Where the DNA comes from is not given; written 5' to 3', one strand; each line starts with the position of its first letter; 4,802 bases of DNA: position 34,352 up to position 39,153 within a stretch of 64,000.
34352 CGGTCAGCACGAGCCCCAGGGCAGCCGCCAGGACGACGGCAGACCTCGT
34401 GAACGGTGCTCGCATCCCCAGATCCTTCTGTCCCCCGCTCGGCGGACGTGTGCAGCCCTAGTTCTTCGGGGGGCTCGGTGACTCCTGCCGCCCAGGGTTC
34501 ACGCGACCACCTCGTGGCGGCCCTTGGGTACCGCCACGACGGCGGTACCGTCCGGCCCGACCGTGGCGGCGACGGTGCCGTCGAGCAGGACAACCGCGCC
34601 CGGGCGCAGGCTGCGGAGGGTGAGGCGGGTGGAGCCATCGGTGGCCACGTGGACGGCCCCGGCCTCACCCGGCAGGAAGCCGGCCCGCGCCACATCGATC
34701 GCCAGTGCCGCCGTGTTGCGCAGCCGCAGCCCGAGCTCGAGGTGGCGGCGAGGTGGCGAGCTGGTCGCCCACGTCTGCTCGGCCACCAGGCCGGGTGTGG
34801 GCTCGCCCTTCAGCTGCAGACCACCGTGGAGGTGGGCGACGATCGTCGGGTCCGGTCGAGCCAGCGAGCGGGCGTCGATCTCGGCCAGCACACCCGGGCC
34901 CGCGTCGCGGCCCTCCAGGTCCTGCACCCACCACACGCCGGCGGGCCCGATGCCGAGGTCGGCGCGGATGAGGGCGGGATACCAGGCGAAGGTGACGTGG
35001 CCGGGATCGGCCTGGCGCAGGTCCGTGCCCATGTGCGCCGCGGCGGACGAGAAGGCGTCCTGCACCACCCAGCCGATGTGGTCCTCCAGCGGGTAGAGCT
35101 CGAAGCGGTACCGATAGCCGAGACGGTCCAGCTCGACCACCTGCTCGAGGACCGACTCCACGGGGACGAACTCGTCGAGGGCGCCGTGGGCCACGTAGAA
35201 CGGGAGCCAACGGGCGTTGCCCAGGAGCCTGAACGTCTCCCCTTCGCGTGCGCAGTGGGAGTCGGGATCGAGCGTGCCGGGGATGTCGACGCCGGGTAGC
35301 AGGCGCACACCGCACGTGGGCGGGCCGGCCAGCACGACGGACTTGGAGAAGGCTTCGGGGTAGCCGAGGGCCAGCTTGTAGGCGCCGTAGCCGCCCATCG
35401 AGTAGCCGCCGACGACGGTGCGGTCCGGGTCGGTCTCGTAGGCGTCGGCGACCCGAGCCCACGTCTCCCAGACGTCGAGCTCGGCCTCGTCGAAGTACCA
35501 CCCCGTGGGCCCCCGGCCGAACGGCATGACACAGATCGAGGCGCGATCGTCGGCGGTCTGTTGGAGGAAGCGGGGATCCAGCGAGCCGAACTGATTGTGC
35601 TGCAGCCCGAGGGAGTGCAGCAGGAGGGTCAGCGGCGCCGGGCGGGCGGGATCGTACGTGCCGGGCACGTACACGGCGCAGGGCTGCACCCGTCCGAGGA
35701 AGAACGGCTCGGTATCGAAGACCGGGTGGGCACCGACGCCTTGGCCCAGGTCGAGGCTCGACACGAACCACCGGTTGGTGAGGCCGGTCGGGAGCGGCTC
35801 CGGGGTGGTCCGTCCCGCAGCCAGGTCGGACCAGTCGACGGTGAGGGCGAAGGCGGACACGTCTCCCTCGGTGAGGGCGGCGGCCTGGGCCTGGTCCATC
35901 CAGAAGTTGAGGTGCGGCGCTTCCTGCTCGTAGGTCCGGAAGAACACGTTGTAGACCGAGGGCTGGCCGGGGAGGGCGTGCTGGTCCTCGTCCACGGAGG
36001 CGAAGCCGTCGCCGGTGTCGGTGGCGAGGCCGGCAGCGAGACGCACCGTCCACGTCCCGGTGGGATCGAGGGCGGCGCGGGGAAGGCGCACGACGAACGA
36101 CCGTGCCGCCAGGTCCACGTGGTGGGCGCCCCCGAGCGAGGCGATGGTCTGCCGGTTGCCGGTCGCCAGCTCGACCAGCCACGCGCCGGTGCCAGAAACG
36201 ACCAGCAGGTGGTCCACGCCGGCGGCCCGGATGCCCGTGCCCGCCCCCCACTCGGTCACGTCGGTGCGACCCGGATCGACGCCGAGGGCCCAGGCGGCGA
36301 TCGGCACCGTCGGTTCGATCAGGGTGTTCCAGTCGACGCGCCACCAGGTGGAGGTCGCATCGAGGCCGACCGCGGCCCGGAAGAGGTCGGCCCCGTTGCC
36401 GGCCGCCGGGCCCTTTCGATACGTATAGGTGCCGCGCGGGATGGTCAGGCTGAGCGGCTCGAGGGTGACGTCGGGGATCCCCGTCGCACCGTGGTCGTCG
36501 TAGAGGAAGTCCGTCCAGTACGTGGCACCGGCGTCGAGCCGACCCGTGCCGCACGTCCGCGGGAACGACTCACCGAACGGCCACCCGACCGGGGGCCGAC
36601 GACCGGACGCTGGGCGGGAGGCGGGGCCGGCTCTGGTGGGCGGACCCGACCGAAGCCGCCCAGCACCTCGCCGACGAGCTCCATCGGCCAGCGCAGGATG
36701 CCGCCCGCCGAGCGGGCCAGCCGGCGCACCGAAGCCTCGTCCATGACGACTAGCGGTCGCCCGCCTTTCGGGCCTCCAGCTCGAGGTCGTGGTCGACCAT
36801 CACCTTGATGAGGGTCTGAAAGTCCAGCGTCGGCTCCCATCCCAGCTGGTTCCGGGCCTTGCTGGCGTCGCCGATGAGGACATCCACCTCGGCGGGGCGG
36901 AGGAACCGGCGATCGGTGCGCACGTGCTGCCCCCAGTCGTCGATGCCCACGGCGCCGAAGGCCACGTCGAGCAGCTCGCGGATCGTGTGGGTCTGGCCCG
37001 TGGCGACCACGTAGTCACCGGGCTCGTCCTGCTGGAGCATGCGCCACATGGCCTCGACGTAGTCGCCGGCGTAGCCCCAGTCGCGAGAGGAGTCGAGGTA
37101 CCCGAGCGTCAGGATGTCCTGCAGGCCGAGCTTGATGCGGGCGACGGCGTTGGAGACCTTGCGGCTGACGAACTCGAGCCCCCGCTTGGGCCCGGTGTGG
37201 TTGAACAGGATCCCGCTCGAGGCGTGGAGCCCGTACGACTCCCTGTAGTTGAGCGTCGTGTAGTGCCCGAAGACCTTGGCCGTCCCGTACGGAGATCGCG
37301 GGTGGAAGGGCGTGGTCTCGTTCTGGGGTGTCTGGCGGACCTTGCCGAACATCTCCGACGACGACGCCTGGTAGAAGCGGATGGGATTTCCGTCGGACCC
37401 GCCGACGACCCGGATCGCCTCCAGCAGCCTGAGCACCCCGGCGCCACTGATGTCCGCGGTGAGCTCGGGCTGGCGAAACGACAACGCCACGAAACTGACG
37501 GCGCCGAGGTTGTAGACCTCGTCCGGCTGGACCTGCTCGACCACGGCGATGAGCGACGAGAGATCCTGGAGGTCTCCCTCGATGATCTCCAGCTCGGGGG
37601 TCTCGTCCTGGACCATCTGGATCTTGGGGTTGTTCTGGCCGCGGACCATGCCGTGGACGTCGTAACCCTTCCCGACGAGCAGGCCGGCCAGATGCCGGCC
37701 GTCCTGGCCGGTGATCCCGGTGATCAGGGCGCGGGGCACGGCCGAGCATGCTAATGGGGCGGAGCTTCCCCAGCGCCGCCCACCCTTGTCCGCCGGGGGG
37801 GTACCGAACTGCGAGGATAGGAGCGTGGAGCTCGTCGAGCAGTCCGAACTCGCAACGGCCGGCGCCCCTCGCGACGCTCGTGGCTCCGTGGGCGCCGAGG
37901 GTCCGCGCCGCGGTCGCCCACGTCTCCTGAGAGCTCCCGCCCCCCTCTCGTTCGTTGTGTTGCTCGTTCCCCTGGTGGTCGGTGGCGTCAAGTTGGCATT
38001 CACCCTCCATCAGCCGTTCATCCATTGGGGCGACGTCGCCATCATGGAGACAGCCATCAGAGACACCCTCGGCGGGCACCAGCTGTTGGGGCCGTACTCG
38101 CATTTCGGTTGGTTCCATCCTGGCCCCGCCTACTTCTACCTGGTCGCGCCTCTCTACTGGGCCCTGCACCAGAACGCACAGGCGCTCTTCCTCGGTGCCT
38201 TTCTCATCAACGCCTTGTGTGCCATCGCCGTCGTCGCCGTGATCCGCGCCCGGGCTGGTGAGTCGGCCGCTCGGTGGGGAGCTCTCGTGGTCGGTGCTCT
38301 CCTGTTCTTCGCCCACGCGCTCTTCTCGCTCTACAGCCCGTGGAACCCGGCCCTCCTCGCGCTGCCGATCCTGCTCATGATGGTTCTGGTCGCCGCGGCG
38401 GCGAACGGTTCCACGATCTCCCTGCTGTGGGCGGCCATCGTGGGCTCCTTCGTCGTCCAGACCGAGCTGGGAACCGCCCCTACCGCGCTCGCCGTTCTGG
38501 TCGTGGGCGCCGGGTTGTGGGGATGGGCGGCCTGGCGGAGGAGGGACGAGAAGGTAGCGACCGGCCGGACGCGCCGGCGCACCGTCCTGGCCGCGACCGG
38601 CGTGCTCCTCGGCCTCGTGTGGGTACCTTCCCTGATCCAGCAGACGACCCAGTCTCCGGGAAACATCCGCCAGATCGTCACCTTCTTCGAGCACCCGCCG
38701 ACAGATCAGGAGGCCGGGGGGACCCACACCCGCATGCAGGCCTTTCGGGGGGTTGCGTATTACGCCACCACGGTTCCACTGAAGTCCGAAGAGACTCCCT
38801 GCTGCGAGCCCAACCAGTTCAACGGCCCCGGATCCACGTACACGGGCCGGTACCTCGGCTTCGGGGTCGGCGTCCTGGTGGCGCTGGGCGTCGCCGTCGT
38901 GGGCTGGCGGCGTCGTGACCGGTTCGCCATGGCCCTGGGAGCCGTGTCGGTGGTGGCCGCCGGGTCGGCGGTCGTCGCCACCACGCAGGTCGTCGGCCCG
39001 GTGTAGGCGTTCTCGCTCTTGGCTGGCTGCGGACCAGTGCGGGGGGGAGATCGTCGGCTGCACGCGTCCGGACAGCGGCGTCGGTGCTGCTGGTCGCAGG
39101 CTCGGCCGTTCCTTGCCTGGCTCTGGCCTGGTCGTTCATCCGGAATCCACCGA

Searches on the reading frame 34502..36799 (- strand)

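Call 23: search_protein_families(library=pfam, proteins=[window:34502-36799:-], max_evalue=0.01)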
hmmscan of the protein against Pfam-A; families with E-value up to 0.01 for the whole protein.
window:34502-36799:- (766 aa): 3 families
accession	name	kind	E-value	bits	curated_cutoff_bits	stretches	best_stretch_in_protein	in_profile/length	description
PF00756.26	Esterase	-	5.4e-07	30.1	22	1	374-493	10-149/251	Putative esterase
PF00326.27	Peptidase_S9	-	6.4e-06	26.2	22.6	0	442-486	47-91/213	Prolyl oligopeptidase family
PF12146.15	Hydrolase_4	-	0.0064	16.3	27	0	442-493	61-109/239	Serine aminopeptidase, S33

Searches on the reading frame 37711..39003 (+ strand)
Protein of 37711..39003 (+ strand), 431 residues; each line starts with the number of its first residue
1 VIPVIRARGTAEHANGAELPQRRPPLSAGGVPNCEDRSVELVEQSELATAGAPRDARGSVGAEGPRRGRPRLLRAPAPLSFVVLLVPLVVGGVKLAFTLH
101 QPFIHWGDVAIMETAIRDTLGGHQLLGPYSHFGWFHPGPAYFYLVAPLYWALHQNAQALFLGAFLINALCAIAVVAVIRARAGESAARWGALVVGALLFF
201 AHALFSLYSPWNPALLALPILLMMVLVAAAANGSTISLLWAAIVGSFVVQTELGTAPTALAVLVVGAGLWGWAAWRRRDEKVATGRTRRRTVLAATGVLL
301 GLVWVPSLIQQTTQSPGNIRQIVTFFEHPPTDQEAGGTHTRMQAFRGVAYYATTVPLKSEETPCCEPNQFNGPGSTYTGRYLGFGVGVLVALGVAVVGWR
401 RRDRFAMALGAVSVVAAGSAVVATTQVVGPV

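Call 42: search_protein_families(library=pfam, proteins=[window:37711-39003:+], max_evalue=0.01)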
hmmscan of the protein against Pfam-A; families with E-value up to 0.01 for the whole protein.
window:37711-39003:+ (431 aa): 1 family
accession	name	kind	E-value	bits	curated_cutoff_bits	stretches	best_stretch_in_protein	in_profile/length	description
PF04973.17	NMN_transporter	-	0.0052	17.2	27.3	1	236-315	28-105/175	Nicotinamide mononucleotide transporter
